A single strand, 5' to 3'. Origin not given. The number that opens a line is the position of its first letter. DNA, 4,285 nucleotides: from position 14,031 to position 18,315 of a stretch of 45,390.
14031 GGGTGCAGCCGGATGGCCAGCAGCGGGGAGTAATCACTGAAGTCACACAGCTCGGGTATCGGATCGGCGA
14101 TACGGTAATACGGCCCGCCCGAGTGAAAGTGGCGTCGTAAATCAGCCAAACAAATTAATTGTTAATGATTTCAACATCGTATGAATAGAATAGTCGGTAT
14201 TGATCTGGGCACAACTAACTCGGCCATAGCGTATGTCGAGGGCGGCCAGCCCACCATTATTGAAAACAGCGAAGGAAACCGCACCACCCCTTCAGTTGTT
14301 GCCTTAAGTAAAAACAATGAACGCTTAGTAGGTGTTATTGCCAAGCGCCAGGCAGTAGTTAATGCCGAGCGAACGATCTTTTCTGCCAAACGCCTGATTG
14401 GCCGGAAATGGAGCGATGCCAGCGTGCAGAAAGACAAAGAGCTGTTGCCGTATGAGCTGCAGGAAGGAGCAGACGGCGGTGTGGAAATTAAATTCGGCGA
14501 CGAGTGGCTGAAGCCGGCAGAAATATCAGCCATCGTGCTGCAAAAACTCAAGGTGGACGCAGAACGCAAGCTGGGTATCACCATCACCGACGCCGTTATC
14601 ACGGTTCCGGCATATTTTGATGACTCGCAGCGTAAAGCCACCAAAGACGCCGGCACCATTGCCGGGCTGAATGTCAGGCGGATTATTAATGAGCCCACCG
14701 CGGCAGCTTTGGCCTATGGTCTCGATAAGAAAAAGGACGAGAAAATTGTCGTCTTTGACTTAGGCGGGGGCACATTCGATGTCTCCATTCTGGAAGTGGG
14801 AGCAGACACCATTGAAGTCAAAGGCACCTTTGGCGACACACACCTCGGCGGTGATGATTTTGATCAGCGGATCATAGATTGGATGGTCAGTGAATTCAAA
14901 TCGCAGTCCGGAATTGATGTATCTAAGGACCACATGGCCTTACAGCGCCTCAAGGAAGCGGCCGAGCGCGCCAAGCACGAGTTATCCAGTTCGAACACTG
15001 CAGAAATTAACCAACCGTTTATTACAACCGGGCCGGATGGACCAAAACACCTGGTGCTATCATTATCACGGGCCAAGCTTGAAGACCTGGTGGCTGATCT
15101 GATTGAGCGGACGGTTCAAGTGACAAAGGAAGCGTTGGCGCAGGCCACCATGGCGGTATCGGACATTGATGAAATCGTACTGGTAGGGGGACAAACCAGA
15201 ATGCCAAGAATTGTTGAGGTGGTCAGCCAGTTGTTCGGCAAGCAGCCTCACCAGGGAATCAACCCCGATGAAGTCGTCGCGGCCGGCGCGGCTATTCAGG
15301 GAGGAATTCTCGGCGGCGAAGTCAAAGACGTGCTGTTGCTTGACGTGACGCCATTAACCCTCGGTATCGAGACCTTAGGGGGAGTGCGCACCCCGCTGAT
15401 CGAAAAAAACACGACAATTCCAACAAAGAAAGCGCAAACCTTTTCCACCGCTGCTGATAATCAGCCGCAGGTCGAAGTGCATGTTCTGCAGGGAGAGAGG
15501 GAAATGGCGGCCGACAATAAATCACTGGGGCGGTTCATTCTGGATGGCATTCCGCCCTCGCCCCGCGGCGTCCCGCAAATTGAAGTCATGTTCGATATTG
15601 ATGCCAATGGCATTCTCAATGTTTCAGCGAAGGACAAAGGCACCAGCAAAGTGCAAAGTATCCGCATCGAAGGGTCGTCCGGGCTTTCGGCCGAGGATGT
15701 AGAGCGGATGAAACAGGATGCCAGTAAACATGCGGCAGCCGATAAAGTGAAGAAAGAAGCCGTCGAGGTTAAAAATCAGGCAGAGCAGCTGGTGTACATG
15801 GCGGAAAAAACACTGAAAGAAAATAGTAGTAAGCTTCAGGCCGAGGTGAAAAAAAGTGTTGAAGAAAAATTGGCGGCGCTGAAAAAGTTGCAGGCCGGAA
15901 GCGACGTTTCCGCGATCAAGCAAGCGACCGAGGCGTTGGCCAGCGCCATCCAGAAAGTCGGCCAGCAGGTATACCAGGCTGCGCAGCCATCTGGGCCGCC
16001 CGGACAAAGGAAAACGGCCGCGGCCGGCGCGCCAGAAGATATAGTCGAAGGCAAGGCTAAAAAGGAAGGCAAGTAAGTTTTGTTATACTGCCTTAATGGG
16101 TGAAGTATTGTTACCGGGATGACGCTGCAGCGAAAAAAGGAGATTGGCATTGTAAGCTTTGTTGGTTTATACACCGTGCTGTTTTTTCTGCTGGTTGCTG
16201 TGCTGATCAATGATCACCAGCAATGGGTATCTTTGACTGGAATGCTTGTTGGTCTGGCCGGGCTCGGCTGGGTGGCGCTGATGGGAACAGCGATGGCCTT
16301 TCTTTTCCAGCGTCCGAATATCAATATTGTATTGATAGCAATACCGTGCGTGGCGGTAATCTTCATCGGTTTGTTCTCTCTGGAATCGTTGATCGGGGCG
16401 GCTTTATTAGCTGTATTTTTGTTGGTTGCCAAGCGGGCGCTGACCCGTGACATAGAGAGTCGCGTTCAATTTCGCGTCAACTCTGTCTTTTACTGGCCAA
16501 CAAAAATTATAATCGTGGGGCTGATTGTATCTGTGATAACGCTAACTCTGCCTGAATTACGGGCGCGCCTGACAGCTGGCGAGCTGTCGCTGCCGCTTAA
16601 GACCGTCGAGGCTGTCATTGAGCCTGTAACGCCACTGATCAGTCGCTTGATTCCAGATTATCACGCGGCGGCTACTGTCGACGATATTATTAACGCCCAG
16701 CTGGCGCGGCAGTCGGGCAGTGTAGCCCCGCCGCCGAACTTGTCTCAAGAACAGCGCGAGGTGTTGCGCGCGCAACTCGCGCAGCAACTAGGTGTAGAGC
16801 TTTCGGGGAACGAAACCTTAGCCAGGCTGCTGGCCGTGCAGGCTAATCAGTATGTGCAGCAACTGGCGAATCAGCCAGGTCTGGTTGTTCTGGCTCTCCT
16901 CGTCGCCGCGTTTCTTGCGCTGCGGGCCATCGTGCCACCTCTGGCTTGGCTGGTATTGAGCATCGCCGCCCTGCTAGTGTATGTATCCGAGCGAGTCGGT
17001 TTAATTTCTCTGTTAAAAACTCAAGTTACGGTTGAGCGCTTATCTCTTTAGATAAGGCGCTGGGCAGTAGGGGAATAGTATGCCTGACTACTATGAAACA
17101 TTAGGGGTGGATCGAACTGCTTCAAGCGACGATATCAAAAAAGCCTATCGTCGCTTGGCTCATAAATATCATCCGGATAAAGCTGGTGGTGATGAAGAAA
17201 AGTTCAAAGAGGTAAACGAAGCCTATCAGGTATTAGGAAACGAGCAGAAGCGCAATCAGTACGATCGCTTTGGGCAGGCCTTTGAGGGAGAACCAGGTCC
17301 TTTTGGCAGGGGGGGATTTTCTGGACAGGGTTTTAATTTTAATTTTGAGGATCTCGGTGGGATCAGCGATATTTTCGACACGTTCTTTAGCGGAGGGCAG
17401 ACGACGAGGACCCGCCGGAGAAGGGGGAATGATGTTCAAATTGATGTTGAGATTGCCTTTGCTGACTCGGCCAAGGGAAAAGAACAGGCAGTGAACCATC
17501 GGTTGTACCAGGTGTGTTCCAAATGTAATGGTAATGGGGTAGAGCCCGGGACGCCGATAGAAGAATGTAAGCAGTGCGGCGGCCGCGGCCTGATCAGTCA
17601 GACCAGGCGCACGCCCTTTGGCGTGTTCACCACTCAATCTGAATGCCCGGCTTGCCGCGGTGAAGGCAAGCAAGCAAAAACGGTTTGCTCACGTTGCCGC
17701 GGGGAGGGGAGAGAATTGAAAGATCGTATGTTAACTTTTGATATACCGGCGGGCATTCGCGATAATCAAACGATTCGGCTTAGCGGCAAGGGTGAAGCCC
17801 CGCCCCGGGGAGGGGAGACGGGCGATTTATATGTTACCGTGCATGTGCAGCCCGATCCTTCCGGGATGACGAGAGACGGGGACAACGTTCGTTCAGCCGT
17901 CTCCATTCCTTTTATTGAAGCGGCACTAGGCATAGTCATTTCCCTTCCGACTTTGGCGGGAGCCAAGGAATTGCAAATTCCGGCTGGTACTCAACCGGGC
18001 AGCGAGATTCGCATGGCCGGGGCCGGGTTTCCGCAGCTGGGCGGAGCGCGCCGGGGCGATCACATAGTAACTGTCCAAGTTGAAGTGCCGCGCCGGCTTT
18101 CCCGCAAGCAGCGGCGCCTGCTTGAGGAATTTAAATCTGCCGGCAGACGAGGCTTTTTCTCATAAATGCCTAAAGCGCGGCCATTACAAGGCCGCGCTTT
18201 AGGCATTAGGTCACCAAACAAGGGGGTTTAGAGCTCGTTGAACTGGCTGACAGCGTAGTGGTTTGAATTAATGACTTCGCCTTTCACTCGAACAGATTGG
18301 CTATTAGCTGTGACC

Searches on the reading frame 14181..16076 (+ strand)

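Call 12: search_protein_families(library=pfam, proteins=[window:14181-16076:+])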
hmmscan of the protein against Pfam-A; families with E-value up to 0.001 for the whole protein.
window:14181-16076:+ (631 aa): 2 families
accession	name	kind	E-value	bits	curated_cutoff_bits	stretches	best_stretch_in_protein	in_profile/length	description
PF00012.26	HSP70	-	9.7e-251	833.6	20.6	1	4-599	1-599/599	Hsp70 protein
PF06723.19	MreB_Mbl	-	9.4e-18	64.6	27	1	119-371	77-316/327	MreB/Mbl protein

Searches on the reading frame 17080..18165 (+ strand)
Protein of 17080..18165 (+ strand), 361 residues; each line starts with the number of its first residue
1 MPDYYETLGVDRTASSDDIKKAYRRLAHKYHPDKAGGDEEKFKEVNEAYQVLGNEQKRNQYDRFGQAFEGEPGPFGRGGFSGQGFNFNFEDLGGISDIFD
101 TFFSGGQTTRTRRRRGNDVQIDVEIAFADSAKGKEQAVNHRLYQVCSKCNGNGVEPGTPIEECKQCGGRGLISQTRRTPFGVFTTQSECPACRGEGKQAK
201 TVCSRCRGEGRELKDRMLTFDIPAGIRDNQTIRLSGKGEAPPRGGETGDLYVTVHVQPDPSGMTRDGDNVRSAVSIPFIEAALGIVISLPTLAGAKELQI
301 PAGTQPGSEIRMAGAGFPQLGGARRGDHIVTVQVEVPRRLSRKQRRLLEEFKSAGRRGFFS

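Call 12: search_protein_families(library=pfam, proteins=[window:17080-18165:+])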
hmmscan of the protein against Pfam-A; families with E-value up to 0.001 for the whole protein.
window:17080-18165:+ (361 aa): 4 families
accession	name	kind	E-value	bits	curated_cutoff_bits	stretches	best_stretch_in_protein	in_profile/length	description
PF01556.23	DnaJ_C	-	3.5e-40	138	26.6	1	119-337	1-152/152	DnaJ C terminal domain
PF00226.36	DnaJ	-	3e-25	88.5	27.8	1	3-62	1-63/63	DnaJ domain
PF00684.25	DnaJ_CXXCXGXG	-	2.2e-15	57.1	32.7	1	146-210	1-65/65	DnaJ central domain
PF15777.11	Anti-TRAP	-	0.00082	19.8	32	0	143-173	10-43/59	Tryptophan RNA-binding attenuator protein inhibitory protein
